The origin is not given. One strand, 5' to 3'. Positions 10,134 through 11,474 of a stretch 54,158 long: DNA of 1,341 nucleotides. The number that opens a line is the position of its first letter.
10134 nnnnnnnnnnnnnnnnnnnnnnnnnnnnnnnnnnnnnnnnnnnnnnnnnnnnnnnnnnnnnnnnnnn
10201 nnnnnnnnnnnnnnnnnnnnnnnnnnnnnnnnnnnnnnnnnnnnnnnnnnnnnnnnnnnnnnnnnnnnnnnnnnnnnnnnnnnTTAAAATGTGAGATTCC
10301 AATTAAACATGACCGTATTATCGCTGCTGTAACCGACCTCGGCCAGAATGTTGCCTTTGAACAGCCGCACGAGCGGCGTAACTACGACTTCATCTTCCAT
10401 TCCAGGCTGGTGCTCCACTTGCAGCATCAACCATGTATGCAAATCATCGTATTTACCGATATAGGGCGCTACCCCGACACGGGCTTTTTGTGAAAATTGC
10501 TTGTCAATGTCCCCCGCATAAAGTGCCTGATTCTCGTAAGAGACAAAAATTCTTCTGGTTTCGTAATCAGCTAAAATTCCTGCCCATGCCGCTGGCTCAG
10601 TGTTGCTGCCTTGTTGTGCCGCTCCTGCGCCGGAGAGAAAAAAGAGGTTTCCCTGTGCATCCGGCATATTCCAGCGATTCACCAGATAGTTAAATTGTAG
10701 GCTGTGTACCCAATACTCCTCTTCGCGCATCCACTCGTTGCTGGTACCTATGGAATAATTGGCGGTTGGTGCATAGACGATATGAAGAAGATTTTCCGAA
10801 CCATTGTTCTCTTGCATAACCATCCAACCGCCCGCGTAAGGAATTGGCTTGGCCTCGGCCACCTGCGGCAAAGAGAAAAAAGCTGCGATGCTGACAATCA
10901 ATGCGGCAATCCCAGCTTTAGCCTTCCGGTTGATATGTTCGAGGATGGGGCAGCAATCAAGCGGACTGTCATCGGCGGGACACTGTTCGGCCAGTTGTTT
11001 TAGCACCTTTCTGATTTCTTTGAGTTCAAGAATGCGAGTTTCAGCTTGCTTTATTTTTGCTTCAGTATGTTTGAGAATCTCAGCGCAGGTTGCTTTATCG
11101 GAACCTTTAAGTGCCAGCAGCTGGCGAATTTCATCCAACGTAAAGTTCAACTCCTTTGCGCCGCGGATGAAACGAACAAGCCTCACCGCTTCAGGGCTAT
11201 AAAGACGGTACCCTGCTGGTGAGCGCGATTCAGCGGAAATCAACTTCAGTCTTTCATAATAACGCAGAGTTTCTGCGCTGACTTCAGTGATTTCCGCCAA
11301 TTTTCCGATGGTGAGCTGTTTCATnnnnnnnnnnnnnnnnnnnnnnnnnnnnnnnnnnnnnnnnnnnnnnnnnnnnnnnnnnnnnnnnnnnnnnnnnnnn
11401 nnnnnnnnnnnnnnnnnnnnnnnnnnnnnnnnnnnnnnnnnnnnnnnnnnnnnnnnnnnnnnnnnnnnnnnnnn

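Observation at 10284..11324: MerR-type metal sensor fused in frame to a signal-peptide-like TM segment and an outer-membrane-barrel-like domain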

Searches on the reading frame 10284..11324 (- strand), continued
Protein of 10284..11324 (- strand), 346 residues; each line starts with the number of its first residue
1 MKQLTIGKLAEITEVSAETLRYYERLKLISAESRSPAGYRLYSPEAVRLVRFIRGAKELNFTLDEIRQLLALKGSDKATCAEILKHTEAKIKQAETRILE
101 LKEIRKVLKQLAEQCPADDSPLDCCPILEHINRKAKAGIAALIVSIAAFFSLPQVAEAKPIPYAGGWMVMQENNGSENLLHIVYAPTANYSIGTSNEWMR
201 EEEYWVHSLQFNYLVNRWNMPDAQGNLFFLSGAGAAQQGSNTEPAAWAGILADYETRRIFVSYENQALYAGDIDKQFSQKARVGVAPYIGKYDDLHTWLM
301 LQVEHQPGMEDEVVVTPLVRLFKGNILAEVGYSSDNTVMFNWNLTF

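Call 77: list_cluster_members(proteins=[P0119, P0005, P0081, P0033, P0083, P0041])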
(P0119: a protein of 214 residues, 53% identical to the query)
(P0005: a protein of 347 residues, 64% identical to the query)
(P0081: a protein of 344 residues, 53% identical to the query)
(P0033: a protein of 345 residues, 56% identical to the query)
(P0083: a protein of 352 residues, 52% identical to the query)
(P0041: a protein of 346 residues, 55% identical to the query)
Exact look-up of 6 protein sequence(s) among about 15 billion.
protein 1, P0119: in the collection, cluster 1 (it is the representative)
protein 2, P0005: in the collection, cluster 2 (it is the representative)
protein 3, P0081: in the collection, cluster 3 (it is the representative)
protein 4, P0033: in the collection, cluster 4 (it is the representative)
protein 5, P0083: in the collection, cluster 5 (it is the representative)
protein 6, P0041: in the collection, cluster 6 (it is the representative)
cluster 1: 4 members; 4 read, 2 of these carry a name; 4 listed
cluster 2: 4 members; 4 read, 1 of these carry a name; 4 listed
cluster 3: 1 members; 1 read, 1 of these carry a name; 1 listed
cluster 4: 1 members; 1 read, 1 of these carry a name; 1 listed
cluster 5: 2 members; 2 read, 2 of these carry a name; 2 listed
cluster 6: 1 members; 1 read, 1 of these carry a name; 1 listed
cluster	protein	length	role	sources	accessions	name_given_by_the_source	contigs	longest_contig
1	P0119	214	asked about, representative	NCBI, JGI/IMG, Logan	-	hypothetical protein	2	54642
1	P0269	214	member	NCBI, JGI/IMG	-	hypothetical protein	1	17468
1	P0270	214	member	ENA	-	-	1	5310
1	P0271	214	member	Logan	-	-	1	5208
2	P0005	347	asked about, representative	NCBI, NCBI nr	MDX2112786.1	MAG: heavy metal-responsive transcriptional regulator [Alphaproteobacteria bacterium] | heavy metal-responsive transcriptional regulator [Alphaproteobacteria bacterium]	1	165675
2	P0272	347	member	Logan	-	-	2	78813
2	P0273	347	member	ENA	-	-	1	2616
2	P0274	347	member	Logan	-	-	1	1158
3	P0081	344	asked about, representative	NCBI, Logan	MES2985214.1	MAG: heavy metal-responsive transcriptional regulator [Pseudomonadota bacterium]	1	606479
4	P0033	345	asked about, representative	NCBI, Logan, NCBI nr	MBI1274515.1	MerR family transcriptional regulator [bacterium]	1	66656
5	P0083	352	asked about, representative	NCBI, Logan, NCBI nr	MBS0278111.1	MAG: heavy metal-responsive transcriptional regulator [Proteobacteria bacterium] | heavy metal-responsive transcriptional regulator [Pseudomonadota bacterium]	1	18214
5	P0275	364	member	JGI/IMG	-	DNA-binding transcriptional MerR regulator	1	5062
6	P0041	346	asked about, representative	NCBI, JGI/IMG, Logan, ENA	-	DNA-binding transcriptional MerR regulator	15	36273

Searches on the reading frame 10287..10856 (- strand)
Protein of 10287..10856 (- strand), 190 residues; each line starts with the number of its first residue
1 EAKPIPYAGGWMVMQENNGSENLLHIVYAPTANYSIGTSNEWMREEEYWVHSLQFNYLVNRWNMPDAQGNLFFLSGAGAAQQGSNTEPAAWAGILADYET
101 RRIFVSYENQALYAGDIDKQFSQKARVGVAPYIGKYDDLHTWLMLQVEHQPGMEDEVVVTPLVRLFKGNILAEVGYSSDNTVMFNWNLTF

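Call 33: search_protein_representatives(protein=window:10287-10856:-)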
Query: 190 residues. Proteins with E-value up to 0.001 (for the whole library): 635; up to 1e-10: 390; up to 1e-30: 60. The best 150 are listed.
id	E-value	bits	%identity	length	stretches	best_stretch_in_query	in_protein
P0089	2.5e-74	265.6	60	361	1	2-190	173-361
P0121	2.8e-56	206.7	50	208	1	2-190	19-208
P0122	2.8e-53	197.0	54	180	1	14-187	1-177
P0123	6.3e-53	195.8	49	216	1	1-190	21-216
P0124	7.2e-52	192.3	49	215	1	1-190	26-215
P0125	1.3e-49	185.0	43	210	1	2-190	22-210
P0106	6.5e-49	182.7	49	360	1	2-188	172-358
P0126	1.2e-48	181.8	48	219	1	2-187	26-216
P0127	2.9e-48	180.6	50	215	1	1-190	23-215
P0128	3.1e-48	180.5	47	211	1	3-186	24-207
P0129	6.2e-47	176.3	42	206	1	2-190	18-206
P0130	1.8e-46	174.7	47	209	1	2-190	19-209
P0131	1.9e-46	174.7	46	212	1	2-186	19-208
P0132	1.1e-45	172.2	44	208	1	2-186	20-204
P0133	1.3e-44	168.7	43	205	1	2-190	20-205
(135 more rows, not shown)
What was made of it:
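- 10287..10850 (-): Mature 12-stranded outer-membrane beta-barrel domain, residues 159-346, with the C-terminal beta-signal-like ...FNWNLTF. Stop codon at 10284-10286. The family has 635 representative clusters, nearly all stand-alone (call 33).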

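Call 34: find_related_loci(query=A2, collection=genome_contigs, flank=4000)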
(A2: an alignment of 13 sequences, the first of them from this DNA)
Query A2 (188 aa) in genome_contigs; peptide patterns used: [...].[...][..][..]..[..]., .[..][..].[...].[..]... (x = any residue, [..] = any of these).
145 stretches matched a pattern; 124 encode a relative of the query (tblastn E <= 1e-3); the best 80 are kept; 80 distinct loci.
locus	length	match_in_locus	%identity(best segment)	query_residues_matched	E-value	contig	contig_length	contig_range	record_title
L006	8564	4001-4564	63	1-188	2e-80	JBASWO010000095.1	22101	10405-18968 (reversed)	MAG: Alphaproteobacteria bacterium isolate MFD03231_ilm_asm_bin56 k127_132132, whole genome shotgun sequence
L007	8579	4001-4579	56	1-188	3e-70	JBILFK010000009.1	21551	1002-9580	MAG: Rickettsiales bacterium isolate ME2016-08-10_3300042547_group7_bin69 Rohwer_bin1994_scaffold_708_c1, whole genome s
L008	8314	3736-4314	54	1-188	3e-68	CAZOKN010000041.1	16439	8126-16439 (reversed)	MAG TPA_asm: uncultured Rickettsiaceae bacterium isolate SRP286056_co1_34 genome assembly, contig: NODE_4294_length_1643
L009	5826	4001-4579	55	1-188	2e-67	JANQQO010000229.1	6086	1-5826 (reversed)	MAG: Rickettsiales bacterium isolate IP29b_bin.3 k99_2654523, whole genome shotgun sequence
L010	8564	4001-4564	52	1-188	5e-66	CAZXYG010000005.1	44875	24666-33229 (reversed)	MAG TPA_asm: uncultured Rickettsiales bacterium isolate SRP124282_co10_168 genome assembly, contig: NODE_51_length_44875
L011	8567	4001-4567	52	1-188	1e-65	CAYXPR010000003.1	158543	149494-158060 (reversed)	MAG TPA_asm: uncultured Rickettsiales bacterium isolate SRP287051_co2_121 genome assembly, contig: NODE_170_length_15854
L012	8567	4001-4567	52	1-188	2e-65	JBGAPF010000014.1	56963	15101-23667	MAG: Alphaproteobacteria bacterium isolate MAG_MBR_H10.102 MBRH10-102_opera_contig_2166, whole genome shotgun sequence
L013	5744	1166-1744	53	1-188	4e-65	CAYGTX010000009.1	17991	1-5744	MAG TPA_asm: uncultured Rickettsiales bacterium isolate ERP117304_co1_49 genome assembly, contig: NODE_3140_length_17991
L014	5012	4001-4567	52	1-188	3e-65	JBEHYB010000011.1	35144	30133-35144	MAG: Pseudomonadota bacterium isolate ESF1.bin.114 NODE_1237_length_35144_cov_3.975032, whole genome shotgun sequence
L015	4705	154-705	54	1-184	6e-65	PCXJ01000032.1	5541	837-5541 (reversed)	MAG: Alphaproteobacteria bacterium CG11_big_fil_rev_8_21_14_0_20_44_7 CG11_8_21_14_0.20_scaffold_10615_c, whole genome s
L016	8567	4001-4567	54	1-188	2e-64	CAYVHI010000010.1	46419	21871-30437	MAG TPA_asm: uncultured Rickettsiales bacterium isolate SRP287051_co2_205 genome assembly, contig: NODE_1723_length_4641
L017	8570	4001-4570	53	1-188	4e-64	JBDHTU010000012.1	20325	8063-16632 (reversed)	MAG: Micavibrio sp. isolate AS-MESO-OLR.377 NODE_8205_length_20325_cov_52.978319, whole genome shotgun sequence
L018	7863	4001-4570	52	1-188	7e-64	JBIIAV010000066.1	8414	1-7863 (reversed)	MAG: Rickettsiales bacterium isolate ME2000-06-06pf_3300042549_group1_bin80 Rohwer_bin1995_scaffold_7221_c1, whole genom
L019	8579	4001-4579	53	1-188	2e-63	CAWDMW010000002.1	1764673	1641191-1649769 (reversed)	MAG: uncultured Alphaproteobacteria bacterium isolate MFD03250.bin.1.9 genome assembly, contig: contig_5213, whole genom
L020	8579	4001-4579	51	1-188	2e-63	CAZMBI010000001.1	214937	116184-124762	MAG TPA_asm: uncultured Azospirillaceae bacterium isolate SRP141376_co5_81 genome assembly, contig: NODE_63_length_21493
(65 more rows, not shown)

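Call 35: search_solved_structures(query=A2, max_evalue=10)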
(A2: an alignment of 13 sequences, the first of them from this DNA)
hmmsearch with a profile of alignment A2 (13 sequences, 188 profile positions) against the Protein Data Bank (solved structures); distinct sequences matched with E-value up to 10: 1.
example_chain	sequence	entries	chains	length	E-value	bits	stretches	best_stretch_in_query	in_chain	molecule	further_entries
3f85_A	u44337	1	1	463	0.27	14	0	125-160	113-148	homo trimeric fusion of CFA/I fimbrial subunits B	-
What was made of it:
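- On KdgM/NanC porin family: A profile search of PDB sequences found nothing (call 35).
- Tried and rejected: A profile search of PDB sequences with the barrel alignment found nothing (call 35).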

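Call 68: predict_structure(alignment_id=A2)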
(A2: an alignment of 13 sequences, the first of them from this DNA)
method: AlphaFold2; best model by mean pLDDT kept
length: 188 residues; sequences in the alignment: 13
mean_pLDDT: 93.6   pTM: 0.84
mean pLDDT of the five models: 93.6, 92.7, 92.4, 92.3, 89.9
residues with pLDDT >= 90: 157; 70-90: 31; 50-70: 0; < 50: 0
segments of 3 or more residues with pLDDT < 50: none
pLDDT, mean of each block of 10 residues (from residue 1): 92 90 96 97 94 97 94 98 96 95 96 93 94 82 93 90 92 93 94
secondary structure, 60 per line:
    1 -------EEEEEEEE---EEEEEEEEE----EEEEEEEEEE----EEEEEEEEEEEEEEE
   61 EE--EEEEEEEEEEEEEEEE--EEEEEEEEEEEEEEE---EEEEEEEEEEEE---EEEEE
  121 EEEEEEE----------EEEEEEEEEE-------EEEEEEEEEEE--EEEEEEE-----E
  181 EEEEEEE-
elements in order: E8-15 E19-27 E32-41 E46-62 E65-80 E83-97 E101-112 E116-127 E138-147 E155-165 E168-174 E180-187
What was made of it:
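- On BAM-dependent outer-membrane beta-barrel proteins: 12 strands, pLDDT 93.6, pTM 0.84 (call 68).
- Checked: A barrel-only model has pLDDT 93.6 and pTM 0.84 (call 68).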

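Call 71: fold_search(model_id=the predicted structure, library=pdb)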
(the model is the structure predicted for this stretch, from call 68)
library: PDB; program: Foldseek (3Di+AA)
matches with E <= 10: 798; with E <= 0.001: 6
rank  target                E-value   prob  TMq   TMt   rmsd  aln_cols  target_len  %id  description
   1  4fqe                  1.1e-04  1.00  0.50  0.54   5.9       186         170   11  KdgM porin (released 2013-06-26)
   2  4pr7_A                2.3e-04  1.00  0.54  0.58   5.5       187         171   12  KdgM porin in complex with disordered oligogalacturonate (released 2014-06-11)
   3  5dl8_A                3.6e-04  1.00  0.47  0.26   9.0       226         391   12  Crystal structure of Acinetobacter baumannii OccAB4 (released 2016-02-03)
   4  2wjq                  4.8e-04  1.00  0.49  0.47   6.3       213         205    9  NanC porin structure in hexagonal crystal form. (released 2009-10-13)
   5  2wjr                  6.7e-04  1.00  0.47  0.45   6.8       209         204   10  NanC porin structure in rhombohedral crystal form. (released 2009-10-13)
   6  4e1s                  8.1e-04  1.00  0.52  0.44   6.0       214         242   12  X-ray crystal structure of the transmembrane beta-domain from intimin from EHEC strain O157:H7 (released 2012-06-13)
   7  5g26                  1.3e-03  1.00  0.52  0.44   6.0       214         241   11  Unveiling the Mechanism Behind the in-meso Crystallization of Membrane Proteins (released 2017-02-15)
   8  2f1c                  1.4e-03  1.00  0.52  0.42   7.0       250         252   11  Crystal structure of the monomeric porin OmpG (released 2006-06-27)
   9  2wvp                  2.1e-03  1.00  0.47  0.37   7.9       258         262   10  Synthetically modified OmpG (released 2010-07-14)
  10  5dl7                  2.2e-03  1.00  0.43  0.23   8.9       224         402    9  Crystal structure of Acinetobacter baumannii OccAB3 (released 2016-02-03)
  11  6ehb_C                2.2e-03  0.99  0.34  0.23  13.8       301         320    7  OmpU, an outer membrane protein, of Vibrio cholerae (released 2018-04-25)
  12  2qom_A                2.3e-03  1.00  0.44  0.35   7.5       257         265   12  The crystal structure of the E.coli EspP autotransporter Beta-domain. (released 2007-11-13)
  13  3fid_A                2.4e-03  1.00  0.48  0.34   8.6       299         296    8  LpxR from Salmonella typhimurium (released 2009-02-10)
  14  1uyn                  3.4e-03  0.98  0.34  0.26  10.0       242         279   11  Translocator domain of autotransporter NalP from Neisseria meningitidis (released 2004-03-18)
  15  2x9k                  3.8e-03  1.00  0.43  0.33   8.3       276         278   11  Structure of a E.coli porin (released 2011-01-26)
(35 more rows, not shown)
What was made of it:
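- On ToxR/CadC-type transmembrane transcription regulators: The extracytoplasmic domain is an OM barrel (call 71).
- pLDDT 93.6, pTM 0.84, 12 strands, and all top-50 PDB matches are OM barrels (calls 68, 71).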

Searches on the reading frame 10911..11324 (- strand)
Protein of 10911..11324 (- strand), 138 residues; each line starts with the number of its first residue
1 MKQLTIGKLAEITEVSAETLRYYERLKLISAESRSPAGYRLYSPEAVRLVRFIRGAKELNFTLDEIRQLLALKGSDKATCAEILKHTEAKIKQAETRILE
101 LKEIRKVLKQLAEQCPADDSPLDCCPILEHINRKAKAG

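Call 49: search_solved_structures(query=window:10911-11324:-, max_evalue=1e-8, show_alignments=5)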
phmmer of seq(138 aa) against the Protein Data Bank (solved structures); distinct sequences matched with E-value up to 1e-8: 12.
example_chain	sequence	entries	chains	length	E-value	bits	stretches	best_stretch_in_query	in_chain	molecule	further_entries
4ua1_A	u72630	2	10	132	1.5e-25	93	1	4-133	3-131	Regulatory protein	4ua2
6jyw_A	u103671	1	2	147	7.6e-20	74.6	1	5-130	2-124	CadR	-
6jgv_A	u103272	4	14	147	3.8e-19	72.4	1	5-130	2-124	CadR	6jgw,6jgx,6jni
6jgf_A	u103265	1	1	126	3.9e-19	72.4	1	5-127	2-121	CadR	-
6ldi_G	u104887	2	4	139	8e-18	68.1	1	4-132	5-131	HTH-type transcriptional regulator CueR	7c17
1q05_A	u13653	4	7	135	1.2e-17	67.6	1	5-132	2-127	Transcriptional regulator cueR | HTH-type transcriptional regulator CueR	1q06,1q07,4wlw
6xh7_G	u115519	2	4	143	1.4e-17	67.3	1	5-132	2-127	HTH-type transcriptional regulator CueR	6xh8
5gpe_A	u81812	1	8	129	2.5e-15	60.1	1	4-124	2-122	Transcriptional regulator, MerR-family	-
5crl_A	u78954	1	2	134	3e-15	59.8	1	2-128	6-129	Mercuric resistance operon regulatory protein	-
4wls_A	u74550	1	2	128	6.5e-15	58.7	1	5-131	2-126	HTH-type transcriptional regulator CueR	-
1jbg_A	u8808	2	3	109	1.5e-10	44.6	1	6-97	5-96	transcription activator of multidrug-efflux transporter genes mta | transcription activator MtaN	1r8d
1q08_A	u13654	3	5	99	5.3e-09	39.6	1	49-135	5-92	Zn(II)-responsive regulator of zntA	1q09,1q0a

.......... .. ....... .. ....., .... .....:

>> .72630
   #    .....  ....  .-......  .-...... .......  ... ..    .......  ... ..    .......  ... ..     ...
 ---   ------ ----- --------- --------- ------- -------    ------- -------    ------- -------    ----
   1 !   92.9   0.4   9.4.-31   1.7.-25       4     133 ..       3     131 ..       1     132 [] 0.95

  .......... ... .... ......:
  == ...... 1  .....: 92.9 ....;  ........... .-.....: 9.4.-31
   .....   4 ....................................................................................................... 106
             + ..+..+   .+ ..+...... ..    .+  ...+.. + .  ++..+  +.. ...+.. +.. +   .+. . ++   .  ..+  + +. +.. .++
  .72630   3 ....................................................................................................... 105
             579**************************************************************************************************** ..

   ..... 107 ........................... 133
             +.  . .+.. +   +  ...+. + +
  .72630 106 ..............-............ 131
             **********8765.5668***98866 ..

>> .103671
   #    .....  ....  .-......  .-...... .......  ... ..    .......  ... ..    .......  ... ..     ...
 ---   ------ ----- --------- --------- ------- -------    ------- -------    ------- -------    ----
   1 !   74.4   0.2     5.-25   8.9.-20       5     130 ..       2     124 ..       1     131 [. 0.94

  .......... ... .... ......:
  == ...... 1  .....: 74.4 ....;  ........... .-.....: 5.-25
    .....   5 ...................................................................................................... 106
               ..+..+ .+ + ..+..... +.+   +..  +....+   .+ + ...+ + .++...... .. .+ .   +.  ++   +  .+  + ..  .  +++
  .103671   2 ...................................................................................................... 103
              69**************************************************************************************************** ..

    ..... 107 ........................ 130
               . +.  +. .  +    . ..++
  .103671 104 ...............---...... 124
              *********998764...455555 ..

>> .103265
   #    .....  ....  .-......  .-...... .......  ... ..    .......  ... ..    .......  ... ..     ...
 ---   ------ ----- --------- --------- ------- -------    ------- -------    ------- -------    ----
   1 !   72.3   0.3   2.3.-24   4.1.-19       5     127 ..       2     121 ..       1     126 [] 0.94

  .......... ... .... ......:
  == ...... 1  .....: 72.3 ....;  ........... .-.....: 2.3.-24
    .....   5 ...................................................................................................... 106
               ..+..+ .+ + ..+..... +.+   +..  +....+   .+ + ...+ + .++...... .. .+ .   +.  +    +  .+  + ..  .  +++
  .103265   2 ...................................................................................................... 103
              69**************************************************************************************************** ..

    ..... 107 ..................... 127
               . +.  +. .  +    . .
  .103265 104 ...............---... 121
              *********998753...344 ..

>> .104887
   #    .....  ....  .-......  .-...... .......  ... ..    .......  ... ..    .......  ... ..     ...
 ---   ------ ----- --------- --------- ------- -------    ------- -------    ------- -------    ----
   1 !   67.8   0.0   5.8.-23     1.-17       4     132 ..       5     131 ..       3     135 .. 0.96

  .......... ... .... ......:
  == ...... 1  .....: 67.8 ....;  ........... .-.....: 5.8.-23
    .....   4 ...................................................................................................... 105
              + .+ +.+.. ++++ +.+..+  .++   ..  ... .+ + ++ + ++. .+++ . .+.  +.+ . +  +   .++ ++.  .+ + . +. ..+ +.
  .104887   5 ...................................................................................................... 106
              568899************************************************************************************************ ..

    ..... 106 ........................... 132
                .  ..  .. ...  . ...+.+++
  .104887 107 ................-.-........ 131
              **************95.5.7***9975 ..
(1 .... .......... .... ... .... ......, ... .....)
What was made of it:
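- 10920..11324 (-): MerR-type metal-sensor domain, residues 1-135: wHTH, dimerisation helix, and Cys80 / Cys115 / Cys124-Cys125 in the metal-binding loop. The best solved relative is Bacillus Hg(II)-MerR 4ua1, E 1.5e-25, with Cys residues aligned to C80, C115 and C125 (call 49).
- On MerR family of metal-responsive regulators: In the HMMER alignment to Hg-MerR 4ua1, query C80, C115 and C125 fall on Cys residues (C79/C114/C123 by my count; call 49).
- Closest known: MerR-family metal sensors. Same: The closest solved relative is Hg(II)-MerR 4ua1 (call 49).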
